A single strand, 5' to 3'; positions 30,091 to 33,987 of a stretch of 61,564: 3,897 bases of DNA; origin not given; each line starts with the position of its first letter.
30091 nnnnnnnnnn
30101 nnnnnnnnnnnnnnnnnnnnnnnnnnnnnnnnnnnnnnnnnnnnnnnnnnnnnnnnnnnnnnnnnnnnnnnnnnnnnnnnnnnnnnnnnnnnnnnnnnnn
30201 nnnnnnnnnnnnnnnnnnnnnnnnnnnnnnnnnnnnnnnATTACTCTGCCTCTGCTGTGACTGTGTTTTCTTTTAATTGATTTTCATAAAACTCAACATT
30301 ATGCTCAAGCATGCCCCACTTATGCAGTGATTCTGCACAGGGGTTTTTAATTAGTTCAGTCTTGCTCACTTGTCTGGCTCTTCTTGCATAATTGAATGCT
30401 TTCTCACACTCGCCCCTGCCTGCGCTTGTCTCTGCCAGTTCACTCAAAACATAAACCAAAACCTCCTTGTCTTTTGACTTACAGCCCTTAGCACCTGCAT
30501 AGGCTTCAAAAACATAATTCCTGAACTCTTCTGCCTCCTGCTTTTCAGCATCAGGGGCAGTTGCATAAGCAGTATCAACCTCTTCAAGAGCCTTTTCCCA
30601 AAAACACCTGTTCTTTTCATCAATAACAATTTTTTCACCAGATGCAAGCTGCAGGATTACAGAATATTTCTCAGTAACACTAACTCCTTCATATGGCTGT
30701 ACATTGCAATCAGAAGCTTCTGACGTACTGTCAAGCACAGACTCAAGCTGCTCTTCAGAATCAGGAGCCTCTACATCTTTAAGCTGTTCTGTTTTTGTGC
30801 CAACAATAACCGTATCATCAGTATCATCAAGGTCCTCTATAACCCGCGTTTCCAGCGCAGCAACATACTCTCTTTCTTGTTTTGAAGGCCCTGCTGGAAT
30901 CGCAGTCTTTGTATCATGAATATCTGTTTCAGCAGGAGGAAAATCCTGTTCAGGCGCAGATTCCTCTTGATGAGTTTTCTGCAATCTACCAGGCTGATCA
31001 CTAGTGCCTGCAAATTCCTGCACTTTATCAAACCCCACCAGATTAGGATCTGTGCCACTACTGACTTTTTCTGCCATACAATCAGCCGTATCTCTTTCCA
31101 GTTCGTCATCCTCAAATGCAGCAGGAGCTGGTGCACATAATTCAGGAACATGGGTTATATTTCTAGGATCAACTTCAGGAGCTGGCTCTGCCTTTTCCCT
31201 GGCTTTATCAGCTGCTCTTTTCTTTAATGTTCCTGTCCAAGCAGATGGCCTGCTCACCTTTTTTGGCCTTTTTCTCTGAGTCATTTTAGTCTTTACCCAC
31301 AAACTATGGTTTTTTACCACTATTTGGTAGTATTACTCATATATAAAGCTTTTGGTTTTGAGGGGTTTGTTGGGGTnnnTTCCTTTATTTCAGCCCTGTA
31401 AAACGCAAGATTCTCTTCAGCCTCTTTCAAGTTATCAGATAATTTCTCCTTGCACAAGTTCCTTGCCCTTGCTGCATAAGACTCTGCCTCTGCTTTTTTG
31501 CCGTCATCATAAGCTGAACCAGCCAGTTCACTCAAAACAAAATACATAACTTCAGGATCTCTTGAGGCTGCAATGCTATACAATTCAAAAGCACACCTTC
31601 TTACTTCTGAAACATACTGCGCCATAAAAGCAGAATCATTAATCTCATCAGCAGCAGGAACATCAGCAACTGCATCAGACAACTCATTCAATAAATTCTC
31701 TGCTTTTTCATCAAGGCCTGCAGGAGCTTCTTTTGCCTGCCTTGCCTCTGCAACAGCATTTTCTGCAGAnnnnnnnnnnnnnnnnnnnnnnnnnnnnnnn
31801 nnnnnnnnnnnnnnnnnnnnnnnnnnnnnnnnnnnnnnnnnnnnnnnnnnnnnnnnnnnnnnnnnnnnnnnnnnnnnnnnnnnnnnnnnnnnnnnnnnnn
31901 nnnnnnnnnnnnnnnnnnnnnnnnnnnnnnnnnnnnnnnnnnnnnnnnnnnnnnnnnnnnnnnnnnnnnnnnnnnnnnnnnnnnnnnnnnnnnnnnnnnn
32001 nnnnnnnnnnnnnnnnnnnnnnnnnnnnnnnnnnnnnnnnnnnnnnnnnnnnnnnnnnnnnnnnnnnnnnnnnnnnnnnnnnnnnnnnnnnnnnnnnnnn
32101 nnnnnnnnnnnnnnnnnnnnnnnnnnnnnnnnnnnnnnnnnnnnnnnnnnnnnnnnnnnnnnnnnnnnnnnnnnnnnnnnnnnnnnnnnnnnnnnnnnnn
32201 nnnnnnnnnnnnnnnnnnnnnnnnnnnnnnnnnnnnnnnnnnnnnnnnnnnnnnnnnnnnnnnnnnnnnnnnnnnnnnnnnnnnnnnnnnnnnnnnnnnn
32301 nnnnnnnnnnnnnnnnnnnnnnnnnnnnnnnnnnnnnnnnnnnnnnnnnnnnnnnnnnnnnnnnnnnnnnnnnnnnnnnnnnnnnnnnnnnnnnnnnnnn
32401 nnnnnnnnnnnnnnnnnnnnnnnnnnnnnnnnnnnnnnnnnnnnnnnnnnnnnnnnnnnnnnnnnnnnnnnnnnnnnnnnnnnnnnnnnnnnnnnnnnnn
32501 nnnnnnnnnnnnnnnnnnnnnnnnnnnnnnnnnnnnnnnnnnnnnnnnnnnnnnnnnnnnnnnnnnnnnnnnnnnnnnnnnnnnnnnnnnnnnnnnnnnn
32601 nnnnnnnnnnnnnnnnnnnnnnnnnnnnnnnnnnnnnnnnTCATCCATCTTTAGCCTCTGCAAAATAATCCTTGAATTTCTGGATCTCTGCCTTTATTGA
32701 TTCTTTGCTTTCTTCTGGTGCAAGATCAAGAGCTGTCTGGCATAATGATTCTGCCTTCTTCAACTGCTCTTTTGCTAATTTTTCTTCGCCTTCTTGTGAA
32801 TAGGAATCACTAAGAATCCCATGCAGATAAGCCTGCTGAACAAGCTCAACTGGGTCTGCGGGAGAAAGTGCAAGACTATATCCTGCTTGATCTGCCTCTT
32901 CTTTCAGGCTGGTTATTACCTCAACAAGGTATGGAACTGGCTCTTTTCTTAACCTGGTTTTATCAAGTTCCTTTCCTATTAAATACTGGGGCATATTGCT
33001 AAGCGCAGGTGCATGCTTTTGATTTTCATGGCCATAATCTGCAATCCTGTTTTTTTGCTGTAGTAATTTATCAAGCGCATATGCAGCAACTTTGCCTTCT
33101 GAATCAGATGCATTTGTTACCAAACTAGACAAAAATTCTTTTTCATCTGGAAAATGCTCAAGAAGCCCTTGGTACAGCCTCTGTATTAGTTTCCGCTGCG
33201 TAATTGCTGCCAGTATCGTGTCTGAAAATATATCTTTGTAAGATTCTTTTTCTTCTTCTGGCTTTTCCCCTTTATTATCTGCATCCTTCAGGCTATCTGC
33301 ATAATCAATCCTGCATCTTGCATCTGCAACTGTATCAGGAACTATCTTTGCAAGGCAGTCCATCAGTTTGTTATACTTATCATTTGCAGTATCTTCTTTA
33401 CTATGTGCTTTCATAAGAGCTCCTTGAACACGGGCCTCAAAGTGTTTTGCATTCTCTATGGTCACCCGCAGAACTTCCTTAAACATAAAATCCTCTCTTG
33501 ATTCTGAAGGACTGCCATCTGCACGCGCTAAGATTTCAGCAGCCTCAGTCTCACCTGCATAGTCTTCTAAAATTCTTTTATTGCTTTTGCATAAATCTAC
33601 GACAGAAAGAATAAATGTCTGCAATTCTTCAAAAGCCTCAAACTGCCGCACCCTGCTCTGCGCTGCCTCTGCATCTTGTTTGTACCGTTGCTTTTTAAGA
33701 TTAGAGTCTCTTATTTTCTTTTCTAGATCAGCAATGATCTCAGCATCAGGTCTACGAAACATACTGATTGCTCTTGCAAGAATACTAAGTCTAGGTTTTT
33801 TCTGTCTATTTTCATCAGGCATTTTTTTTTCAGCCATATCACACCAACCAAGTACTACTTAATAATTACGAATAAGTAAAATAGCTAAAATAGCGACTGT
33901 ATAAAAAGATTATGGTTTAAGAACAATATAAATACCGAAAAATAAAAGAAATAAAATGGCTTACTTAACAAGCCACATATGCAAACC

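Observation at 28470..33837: Four tandem paralogous acidic proteins sharing only a C-terminal TPR-like hairpin; three share basic N-terminal peptides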

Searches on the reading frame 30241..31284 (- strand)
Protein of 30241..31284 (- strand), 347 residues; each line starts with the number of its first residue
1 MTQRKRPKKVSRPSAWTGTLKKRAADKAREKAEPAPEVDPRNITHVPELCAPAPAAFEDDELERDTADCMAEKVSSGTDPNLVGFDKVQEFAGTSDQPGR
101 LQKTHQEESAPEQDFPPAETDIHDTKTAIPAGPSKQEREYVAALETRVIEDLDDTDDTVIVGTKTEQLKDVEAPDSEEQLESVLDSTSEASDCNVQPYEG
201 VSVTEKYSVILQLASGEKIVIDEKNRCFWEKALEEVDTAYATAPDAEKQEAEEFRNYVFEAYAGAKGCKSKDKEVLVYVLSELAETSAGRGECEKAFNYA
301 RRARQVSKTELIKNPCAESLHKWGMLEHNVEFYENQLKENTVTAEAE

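Call 3: search_protein_families(library=pfam, proteins=[window:30241-31284:-], max_evalue=1)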
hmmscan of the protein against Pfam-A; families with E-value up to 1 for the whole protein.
window:30241-31284:- (347 aa): 0 families

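Call 36: search_solved_structures(query=A5, max_evalue=1)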
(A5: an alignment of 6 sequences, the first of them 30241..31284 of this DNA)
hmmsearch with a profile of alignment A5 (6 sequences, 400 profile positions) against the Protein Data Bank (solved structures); distinct sequences matched with E-value up to 1: 5.
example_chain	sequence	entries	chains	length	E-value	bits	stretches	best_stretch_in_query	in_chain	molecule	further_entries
5fzr_A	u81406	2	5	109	0.0029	20.5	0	332-358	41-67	DESIGNED TPR PROTEIN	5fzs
7obi_A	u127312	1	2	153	0.0034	20.2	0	333-359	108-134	CTPR-rv4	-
5fzq_A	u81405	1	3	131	0.0098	18.7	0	332-359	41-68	DESIGNED TPR PROTEIN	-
5a7d_B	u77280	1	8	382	0.61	12.8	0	336-362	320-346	PINS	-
9gzg_A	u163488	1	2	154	0.77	12.5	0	335-399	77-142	Engineered CTPR protein with glutamic acids for conductivity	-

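Call 65: search_protein_families(library=padloc, proteins=[window:30241-31284:-], max_evalue=0.01)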
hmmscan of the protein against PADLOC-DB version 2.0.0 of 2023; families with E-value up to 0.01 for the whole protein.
window:30241-31284:- (347 aa): 0 families

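Call 66: search_protein_families(library=ncbifam, proteins=[window:30241-31284:-], max_evalue=0.01)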
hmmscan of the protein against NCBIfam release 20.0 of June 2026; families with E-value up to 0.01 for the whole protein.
window:30241-31284:- (347 aa): 0 families

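Call 77: search_protein_families(library=phrogs, proteins=[window:30241-31284:-], max_evalue=0.001)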
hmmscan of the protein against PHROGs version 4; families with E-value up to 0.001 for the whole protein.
window:30241-31284:- (347 aa): 0 families

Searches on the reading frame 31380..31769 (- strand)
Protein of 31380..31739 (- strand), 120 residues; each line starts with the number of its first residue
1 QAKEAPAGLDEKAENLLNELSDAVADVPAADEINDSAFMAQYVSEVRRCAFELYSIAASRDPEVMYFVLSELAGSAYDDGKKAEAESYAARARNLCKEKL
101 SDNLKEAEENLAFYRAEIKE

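Call 54: predict_structure(alignment_id=A9)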
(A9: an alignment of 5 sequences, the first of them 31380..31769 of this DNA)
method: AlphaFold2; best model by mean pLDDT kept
length: 130 residues; sequences in the alignment: 5
mean_pLDDT: 82.1   pTM: 0.68
mean pLDDT of the five models: 82.1, 79.9, 78.0, 77.1, 68.9
residues with pLDDT >= 90: 52; 70-90: 56; 50-70: 8; < 50: 14
segments of 3 or more residues with pLDDT < 50: 3-16
pLDDT, mean of each block of 10 residues (from residue 1): 47 54 85 80 80 83 76 90 92 95 95 97 93
secondary structure, 60 per line:
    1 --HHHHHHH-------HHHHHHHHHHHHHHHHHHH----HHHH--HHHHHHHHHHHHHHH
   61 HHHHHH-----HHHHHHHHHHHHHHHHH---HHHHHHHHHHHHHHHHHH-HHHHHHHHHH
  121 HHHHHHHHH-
elements in order: H3-9 H17-35 H40-43 H46-66 H72-88 H92-109 H111-129
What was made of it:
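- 31380..31739 (-): B tail, a five-helix TPR-like domain. AF2 with a B/C alignment gives pLDDT 82 and helices 17-35, 46-66, 72-88, 92-109 and 111-129 (call 54).
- On TPR superfamily (Pfam clan of TPR_1/2/8/10/12): The AF2 B-tail model has five helices, meaning about two repeats plus a cap (call 54).
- The AF2 B-tail model has pLDDT 82 (call 54).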

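Call 58: fold_search(model_id=the predicted structure, library=pdb)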
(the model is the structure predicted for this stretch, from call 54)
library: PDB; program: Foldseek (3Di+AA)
matches with E <= 10: 755; with E <= 0.001: 0
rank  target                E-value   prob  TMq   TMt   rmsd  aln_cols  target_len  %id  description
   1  2vgy                  1.9e-01  0.96  0.43  0.43   8.7       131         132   13  Crystal structure of the Yersinia enterocolitica Type III Secretion Translocator Chaperone SycD (alternative dimer) (released 2007-12-04)
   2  5hrz                  2.4e-01  0.85  0.38  0.40  12.2       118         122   19  Computationally Designed Trimer 1na0C3_3 (released 2017-04-12)
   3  1na0_A                2.5e-01  0.90  0.38  0.41   8.3       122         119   17  Design of Stable alpha-Helical Arrays from an Idealized TPR Motif (released 2003-06-03)
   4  7aie_A                2.6e-01  0.97  0.48  0.32  11.0       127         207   19  Crystal structure of a truncated form of the KLC1-TPR domain ([A1-B5] fragment) - Monoclinic crystal form (released 2021-10-06)
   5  2vgx_B                2.9e-01  0.92  0.43  0.39   8.7       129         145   16  Structure of the Yersinia enterocolitica Type III Secretion Translocator Chaperone SycD (released 2007-12-04)
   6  5oj8                  3.1e-01  0.96  0.49  0.32  11.3       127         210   20  Crystal structure of the KLC1-TPR domain ([A1-B5] fragment) (released 2017-10-11)
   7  4jl0_A                3.1e-01  0.91  0.42  0.42   9.3       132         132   17  Crystal structure of PcrH in complex with the chaperone binding region of PopB (released 2013-12-11)
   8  6vfh_A                3.1e-01  0.87  0.31  0.33   5.8        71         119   28  De novo designed tetrahedral nanoparticle T33_dn10 (released 2020-08-12)
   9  3ceq_A                3.3e-01  0.97  0.50  0.28  10.5       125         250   24  The TPR domain of Human Kinesin Light Chain 2 (hKLC2) (released 2008-08-12)
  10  2vgx_A                3.7e-01  0.87  0.40  0.39   8.7       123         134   13  Structure of the Yersinia enterocolitica Type III Secretion Translocator Chaperone SycD (released 2007-12-04)
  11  3ro2_A                3.9e-01  0.96  0.40  0.16   8.9       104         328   14  Structures of the LGN/NuMA complex (released 2012-03-07)
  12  7v1m_G                3.9e-01  0.94  0.45  0.32   7.7       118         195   13  Structural basis for the co-chaperone relationship of sNASP and ASF1b (released 2022-04-20)
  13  2xcb_B                3.9e-01  0.90  0.41  0.40   8.7       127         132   16  Crystal structure of PcrH in complex with the chaperone binding region of PopD (released 2010-05-05)
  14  2xcc_A                3.9e-01  0.89  0.41  0.40   9.0       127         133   17  Crystal structure of PcrH from Pseudomonas aeruginosa (released 2010-05-05)
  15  6f9i_A                4.3e-01  0.94  0.49  0.27  10.7       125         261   23  Crystal structure of KLC2 bound to the second tryptophan-acidic motif peptide from calsyntenin-1 (released 2018-09-05)
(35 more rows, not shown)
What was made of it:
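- Its Foldseek hits are dominated by TPR peptide-binding domains, including SycD/PcrH, KLC1/2, LGN, and the two-TPR five-helix PSB domain of prolyl 4-hydroxylase, which binds Pro-rich peptides (call 58).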

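Call 80: search_protein_families(library=pfam, proteins=[window:31380-31739:-], max_evalue=0.1)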
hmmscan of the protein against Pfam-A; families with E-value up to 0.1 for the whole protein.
window:31380-31739:- (120 aa): 1 family
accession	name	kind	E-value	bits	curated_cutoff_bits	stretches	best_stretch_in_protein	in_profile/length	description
PF13374.12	TPR_10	-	0.011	16.1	27.5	1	69-102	5-38/42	Tetratricopeptide repeat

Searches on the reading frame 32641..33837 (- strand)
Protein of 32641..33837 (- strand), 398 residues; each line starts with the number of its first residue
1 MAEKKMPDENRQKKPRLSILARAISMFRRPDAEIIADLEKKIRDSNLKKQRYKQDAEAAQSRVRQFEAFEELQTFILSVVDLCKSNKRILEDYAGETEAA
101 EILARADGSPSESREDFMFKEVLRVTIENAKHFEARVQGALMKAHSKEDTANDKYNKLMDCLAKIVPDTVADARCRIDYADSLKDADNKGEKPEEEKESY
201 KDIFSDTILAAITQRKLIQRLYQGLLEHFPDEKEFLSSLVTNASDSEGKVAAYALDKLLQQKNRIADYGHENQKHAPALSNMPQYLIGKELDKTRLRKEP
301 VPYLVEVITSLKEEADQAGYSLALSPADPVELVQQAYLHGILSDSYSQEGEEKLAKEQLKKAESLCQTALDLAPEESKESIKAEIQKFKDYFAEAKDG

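Call 3: search_protein_families(library=pfam, proteins=[window:32641-33837:-], max_evalue=1)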
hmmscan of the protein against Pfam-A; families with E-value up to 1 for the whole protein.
window:32641-33837:- (398 aa): 3 families
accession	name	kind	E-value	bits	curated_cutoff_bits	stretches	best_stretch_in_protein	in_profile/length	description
PF17874.7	TPR_MalT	-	0.3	10.8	45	0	345-379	82-116/336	MalT-like TPR region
PF04043.20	PMEI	-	0.55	10.8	29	1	115-188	34-97/156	Plant invertase/pectin methylesterase inhibitor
PF13181.12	TPR_8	-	0.64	10.8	25.7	1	340-366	5-31/34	Tetratricopeptide repeat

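Call 34: search_solved_structures(query=A3, max_evalue=1)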
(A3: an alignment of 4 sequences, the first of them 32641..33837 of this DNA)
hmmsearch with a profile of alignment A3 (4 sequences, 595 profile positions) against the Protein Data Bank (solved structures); distinct sequences matched with E-value up to 1: 1.
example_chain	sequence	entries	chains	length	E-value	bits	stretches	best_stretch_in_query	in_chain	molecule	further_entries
9wma_A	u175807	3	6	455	0.89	11.5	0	313-376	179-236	Bifunctional cytochrome P450/NADPH--P450 reductase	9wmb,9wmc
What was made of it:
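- On TPR superfamily (Pfam clan of TPR_1/2/8/10/12): A is the weakest (P 1.2e-3; no PDB hit, call 34).
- The A tail evidence is the weakest: P 1e-3, AF2 pLDDT 54, and no PDB hit (call 34).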

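Call 65: search_protein_families(library=padloc, proteins=[window:32641-33837:-], max_evalue=0.01)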
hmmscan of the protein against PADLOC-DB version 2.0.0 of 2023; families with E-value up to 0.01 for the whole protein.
window:32641-33837:- (398 aa): 0 families

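Call 66: search_protein_families(library=ncbifam, proteins=[window:32641-33837:-], max_evalue=0.01)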
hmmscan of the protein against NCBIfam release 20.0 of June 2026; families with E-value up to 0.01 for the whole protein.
window:32641-33837:- (398 aa): 0 families

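Call 77: search_protein_families(library=phrogs, proteins=[window:32641-33837:-], max_evalue=0.001)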
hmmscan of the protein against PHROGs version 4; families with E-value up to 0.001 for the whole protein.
window:32641-33837:- (398 aa): 0 families
